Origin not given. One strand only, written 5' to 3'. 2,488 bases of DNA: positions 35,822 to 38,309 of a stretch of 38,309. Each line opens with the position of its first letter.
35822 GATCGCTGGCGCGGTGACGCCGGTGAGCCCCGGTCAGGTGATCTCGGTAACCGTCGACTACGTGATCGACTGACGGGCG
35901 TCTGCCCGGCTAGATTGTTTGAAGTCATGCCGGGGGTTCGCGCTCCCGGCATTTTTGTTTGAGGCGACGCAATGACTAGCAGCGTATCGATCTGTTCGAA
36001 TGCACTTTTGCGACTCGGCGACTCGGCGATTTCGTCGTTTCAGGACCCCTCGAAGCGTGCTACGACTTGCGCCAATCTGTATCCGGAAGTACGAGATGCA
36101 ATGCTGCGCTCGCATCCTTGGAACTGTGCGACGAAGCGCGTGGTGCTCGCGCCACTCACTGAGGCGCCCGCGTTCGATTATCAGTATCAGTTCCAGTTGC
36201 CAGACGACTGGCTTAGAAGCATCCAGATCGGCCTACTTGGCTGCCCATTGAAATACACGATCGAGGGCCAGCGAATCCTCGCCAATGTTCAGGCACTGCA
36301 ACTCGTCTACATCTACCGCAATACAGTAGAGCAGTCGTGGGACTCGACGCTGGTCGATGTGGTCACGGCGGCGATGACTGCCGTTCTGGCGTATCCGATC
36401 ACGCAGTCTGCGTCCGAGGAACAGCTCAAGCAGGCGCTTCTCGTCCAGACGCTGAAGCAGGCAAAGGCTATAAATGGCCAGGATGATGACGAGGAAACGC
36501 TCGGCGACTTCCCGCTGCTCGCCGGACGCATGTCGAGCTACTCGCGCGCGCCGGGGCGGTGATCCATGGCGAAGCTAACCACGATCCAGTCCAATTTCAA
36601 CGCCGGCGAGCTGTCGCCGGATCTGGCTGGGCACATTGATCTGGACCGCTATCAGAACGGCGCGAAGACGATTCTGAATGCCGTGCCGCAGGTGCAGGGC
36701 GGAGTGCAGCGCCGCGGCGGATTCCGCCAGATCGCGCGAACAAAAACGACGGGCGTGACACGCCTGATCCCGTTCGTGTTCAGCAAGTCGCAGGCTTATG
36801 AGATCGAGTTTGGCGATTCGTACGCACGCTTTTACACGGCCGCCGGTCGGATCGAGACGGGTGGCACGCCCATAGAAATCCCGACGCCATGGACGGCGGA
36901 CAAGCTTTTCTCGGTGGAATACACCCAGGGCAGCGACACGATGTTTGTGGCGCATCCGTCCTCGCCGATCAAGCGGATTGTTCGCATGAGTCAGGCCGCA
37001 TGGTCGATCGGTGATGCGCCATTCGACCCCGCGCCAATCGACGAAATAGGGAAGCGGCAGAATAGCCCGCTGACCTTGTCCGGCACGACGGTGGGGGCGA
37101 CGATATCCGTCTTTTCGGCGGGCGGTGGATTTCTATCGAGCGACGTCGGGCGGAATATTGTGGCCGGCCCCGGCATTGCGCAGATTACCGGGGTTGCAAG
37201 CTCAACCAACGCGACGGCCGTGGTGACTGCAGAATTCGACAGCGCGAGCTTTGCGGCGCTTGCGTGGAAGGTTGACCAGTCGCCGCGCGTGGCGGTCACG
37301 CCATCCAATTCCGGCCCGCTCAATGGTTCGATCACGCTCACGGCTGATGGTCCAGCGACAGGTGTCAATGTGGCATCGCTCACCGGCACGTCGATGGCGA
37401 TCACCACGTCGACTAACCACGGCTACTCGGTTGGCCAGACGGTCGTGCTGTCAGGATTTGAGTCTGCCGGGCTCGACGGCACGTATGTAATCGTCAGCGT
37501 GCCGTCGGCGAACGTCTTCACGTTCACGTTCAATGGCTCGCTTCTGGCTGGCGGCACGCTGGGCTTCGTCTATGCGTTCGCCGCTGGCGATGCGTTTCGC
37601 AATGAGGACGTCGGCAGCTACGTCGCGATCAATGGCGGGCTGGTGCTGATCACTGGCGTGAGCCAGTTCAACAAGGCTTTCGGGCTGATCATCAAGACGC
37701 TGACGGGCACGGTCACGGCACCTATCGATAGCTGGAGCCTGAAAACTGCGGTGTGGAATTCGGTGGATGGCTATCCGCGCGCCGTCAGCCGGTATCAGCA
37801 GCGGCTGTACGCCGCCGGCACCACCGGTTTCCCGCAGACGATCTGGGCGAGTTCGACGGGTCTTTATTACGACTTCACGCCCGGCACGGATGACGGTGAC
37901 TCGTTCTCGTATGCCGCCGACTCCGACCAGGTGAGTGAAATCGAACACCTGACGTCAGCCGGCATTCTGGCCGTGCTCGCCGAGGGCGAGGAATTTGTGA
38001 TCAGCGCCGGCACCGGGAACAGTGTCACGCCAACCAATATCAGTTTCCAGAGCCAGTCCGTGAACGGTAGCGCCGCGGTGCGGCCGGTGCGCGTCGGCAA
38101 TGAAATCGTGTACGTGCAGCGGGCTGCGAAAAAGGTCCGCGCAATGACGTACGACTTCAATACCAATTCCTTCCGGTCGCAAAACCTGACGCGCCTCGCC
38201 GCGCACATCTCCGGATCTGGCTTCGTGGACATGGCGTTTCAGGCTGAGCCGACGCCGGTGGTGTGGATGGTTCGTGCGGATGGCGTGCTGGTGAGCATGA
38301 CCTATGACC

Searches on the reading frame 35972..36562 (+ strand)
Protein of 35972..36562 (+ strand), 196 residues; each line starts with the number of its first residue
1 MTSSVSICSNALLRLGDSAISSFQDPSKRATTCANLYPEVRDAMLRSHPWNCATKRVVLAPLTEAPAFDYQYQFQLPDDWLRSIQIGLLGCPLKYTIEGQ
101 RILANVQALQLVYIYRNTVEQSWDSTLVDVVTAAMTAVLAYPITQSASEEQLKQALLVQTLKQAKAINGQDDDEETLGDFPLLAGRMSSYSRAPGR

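Call 14: search_protein_families(library=phrogs, proteins=[window:35972-36562:+], max_evalue=0.001)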
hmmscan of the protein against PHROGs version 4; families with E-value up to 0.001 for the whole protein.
window:35972-36562:+ (196 aa): 2 families
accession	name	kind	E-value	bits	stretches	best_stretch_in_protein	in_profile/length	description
phrog_394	-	tail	5.5e-54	183.5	1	1-187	1-189/190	tail protein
phrog_9239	-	tail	5.9e-09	35.9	1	1-147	1-149/741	tail tubular protein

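Call 15: search_protein_families(library=pfam, proteins=[window:35972-36562:+], max_evalue=0.001)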
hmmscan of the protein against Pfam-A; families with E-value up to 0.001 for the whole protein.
window:35972-36562:+ (196 aa): 0 families

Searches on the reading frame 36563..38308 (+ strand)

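Call 14: search_protein_families(library=phrogs, proteins=[window:36563-38308:+], max_evalue=0.001)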
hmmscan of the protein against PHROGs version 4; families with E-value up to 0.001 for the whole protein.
window:36563-38308:+ (582 aa): 6 families
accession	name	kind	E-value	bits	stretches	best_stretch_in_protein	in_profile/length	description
phrog_376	-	tail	7.7e-129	432.2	1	2-582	1-478/712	tail protein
phrog_15566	-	tail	1.2e-46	160.3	1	379-582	24-228/552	tail protein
phrog_20269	-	unknown function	7.9e-35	121.5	1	7-231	5-231/374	-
phrog_30010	-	unknown function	9.4e-08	32.2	1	523-581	189-248/517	-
phrog_457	-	tail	9.4e-07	28.7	1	426-549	371-498/793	tail protein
phrog_9998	-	unknown function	1.7e-06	28.6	1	268-332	43-109/401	-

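Call 15: search_protein_families(library=pfam, proteins=[window:36563-38308:+], max_evalue=0.001)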
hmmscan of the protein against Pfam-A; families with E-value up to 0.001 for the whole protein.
window:36563-38308:+ (582 aa): 1 family
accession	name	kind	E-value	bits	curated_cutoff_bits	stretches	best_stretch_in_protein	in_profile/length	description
PF25675.1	Phage_nozzle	-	0.00015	20.6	27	0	427-530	366-473/794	Bacteriophage nozzle protein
